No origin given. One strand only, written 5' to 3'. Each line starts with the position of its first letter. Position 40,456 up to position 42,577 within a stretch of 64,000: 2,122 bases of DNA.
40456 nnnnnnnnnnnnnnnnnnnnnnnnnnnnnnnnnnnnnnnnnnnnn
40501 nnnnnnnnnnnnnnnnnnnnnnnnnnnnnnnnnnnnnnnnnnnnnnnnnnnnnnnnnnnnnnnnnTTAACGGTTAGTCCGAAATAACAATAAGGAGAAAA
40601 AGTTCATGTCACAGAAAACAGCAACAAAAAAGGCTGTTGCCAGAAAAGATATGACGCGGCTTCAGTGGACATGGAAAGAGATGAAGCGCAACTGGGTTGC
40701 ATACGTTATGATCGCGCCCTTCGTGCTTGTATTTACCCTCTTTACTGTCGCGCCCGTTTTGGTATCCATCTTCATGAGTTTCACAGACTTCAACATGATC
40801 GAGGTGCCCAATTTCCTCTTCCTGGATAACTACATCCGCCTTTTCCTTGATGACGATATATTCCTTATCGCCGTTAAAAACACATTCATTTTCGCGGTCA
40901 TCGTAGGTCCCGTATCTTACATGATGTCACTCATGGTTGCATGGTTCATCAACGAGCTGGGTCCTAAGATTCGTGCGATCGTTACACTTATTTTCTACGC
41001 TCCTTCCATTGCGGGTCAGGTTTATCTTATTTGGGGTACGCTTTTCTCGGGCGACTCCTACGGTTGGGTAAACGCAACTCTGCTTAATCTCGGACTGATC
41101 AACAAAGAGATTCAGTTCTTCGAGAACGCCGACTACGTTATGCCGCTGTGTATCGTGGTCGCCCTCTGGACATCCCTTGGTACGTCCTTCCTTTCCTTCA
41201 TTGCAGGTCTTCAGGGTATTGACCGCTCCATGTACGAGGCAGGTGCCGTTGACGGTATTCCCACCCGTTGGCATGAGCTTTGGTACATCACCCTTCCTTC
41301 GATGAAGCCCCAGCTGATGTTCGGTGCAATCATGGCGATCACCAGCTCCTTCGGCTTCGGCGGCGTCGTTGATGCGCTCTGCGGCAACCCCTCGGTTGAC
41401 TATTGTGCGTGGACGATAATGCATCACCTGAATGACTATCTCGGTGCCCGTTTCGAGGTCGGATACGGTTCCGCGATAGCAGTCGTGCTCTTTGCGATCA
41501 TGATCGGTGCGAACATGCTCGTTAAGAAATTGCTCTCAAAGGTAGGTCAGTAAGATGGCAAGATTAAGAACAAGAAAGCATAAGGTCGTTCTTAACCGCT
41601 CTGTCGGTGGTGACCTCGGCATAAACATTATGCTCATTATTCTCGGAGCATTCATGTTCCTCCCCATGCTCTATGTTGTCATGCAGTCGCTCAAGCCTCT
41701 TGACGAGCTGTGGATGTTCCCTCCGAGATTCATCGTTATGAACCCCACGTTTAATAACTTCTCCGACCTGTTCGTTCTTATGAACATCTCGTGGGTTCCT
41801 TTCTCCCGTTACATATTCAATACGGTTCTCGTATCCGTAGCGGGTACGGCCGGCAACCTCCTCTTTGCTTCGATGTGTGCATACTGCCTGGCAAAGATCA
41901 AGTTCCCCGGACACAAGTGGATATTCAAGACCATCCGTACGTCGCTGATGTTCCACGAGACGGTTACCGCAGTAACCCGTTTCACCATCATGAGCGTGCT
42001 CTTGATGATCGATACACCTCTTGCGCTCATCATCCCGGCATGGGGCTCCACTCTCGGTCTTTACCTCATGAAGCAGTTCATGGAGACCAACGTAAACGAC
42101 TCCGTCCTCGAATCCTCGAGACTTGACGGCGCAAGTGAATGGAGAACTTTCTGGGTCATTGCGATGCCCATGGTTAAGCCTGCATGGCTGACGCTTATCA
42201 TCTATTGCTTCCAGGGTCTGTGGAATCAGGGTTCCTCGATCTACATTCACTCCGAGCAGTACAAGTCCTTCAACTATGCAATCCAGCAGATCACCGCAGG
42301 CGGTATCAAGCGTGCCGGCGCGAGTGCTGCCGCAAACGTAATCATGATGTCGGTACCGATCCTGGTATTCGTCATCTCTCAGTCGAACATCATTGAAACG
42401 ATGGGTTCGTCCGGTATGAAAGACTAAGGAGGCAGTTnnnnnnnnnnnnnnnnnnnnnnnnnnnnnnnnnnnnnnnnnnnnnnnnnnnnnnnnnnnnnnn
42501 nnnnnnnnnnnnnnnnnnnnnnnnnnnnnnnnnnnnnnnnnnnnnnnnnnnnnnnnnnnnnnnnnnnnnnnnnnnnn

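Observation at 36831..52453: Seven-gene surface/transport operon of unknown function: giant SBP, two permease pairs, NHL-Yip1 fusion and an 1857-aa stalked secreted protein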

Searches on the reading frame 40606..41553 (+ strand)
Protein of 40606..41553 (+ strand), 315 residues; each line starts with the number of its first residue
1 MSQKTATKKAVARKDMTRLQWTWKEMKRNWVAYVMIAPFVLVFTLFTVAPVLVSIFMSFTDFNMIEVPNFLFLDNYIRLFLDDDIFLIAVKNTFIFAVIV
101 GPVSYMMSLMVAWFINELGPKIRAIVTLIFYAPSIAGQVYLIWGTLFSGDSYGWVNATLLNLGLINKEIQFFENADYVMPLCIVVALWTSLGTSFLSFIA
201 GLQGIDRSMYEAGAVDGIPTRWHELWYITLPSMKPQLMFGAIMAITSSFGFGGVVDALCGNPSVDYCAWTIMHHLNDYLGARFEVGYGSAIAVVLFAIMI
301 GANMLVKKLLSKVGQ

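Call 3: search_protein_families(library=pfam, proteins=[window:40606-41553:+], max_evalue=0.01)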
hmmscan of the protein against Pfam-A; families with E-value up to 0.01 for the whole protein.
window:40606-41553:+ (315 aa): 1 family
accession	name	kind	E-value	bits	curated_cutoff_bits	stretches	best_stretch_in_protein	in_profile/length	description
PF00528.27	BPD_transp_1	-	0.00014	22.1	26.4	1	122-307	20-176/184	Binding-protein-dependent transport system inner membrane component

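Call 10: search_protein_families(library=ncbifam, proteins=[window:40606-41553:+], max_evalue=0.01)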
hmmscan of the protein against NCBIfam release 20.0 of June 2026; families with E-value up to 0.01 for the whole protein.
window:40606-41553:+ (315 aa): 10 families
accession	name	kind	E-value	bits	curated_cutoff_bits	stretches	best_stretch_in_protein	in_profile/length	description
NF007852.0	PRK10561.1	equivalog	5.3e-16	59.3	335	1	26-302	8-280/295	sn-glycerol-3-phosphate ABC transporter permease UgpA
NF007044.0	PRK09497.1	equivalog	1.1e-11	44.8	348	1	31-300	7-268/285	spermidine/putrescine ABC transporter permease PotB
NF040931.1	ABC_arch_GlcT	equivalog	9.8e-10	38.5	360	1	40-284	5-247/278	glucose ABC transporter permease GlcT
NF007963.0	PRK10683.1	equivalog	6.1e-07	29.1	489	1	6-308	15-307/317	putrescine ABC transporter permease PotH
NF043074.1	MMSYN1_0196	equivalog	1.5e-06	27.7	350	2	154-312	113-264/277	spermidine/putrescine ABC transporter permease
TIGR02140.1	permease_CysW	equivalog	2e-05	24.2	329.1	1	73-310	33-255/261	sulfate ABC transporter permease subunit CysW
TIGR00969.1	3a0106s02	subfamily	0.00048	19.7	240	1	75-300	49-260/272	sulfate ABC transporter permease subunit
NF011683.0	PRK15103.1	equivalog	0.00058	19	562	1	5-99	26-116/421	membrane integrity-associated transporter subunit PqiA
NF008620.0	PRK11602.1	equivalog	0.002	17.4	442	0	23-262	10-228/291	sulfate/thiosulfate ABC transporter permease CysW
NF008208.0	PRK10971.1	equivalog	0.0041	16.6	415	1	85-314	55-271/277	sulfate/thiosulfate ABC transporter permease CysT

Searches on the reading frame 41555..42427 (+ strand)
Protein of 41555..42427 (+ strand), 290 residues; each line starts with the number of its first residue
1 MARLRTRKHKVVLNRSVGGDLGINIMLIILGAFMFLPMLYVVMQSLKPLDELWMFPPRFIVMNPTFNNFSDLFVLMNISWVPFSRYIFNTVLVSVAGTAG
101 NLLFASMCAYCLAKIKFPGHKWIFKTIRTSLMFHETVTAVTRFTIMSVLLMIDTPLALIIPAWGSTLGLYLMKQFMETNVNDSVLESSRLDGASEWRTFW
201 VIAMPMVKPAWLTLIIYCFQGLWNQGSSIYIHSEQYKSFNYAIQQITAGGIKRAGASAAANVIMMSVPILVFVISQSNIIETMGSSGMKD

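Call 3: search_protein_families(library=pfam, proteins=[window:41555-42427:+], max_evalue=0.01)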
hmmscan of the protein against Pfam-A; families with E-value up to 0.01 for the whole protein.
window:41555-42427:+ (290 aa): 1 family
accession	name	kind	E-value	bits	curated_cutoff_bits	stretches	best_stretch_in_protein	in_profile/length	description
PF00528.27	BPD_transp_1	-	5e-11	43.1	26.4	1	144-278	44-177/184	Binding-protein-dependent transport system inner membrane component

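Call 10: search_protein_families(library=ncbifam, proteins=[window:41555-42427:+], max_evalue=0.01)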
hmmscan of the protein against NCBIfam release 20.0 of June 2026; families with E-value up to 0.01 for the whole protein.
window:41555-42427:+ (290 aa): 14 families
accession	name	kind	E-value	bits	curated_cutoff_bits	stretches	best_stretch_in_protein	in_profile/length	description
NF008210.0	PRK10973.1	equivalog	1.7e-16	60.7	297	1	23-278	12-271/281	sn-glycerol-3-phosphate ABC transporter permease UgpE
NF008231.0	PRK10998.1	equivalog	2.2e-14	53.7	261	1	80-290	78-296/296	maltose ABC transporter permease MalG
NF040932.1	ABC_arch_GlcU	equivalog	2.4e-14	53.6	340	1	24-277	6-258/272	glucose ABC transporter permease GlcU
NF011624.0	PRK15050.1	equivalog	5e-06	25.8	247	1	25-138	30-126/297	2-aminoethylphosphonate ABC transporter permease subunit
TIGR01097.1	PhnE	equivalog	8.2e-06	25.5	216.7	1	73-219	46-192/252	phosphonate ABC transporter, permease protein PhnE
TIGR01581.1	Mo_ABC_porter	hypoth_equivalog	1.2e-05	24.9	210.3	1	89-219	21-168/225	ABC transporter permease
TIGR02139.1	permease_CysT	equivalog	1.5e-05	24.8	246.1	1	59-273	26-254/265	sulfate ABC transporter permease subunit CysT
TIGR00969.1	3a0106s02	subfamily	4.7e-05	23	240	1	186-274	175-265/272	sulfate ABC transporter permease subunit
TIGR02141.1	modB_ABC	equivalog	9.6e-05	22.1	182.6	1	91-219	4-145/208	molybdate ABC transporter permease subunit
TIGR02140.1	permease_CysW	equivalog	0.00016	21.3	329.1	0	186-220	161-195/261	sulfate ABC transporter permease subunit CysW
NF007047.0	PRK09500.1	equivalog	0.00039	20.1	326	1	87-276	60-249/257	spermidine/putrescine ABC transporter permease PotC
NF006939.0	PRK09421.1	equivalog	0.0005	19.5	262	0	180-234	119-174/230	molybdate ABC transporter permease subunit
NF008208.0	PRK10971.1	equivalog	0.00095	18.7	415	1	184-275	170-264/277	sulfate/thiosulfate ABC transporter permease CysT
NF040839.1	tungstate_WtpB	equivalog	0.0052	16.5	340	0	85-274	44-243/251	tungstate ABC transporter permease WtpB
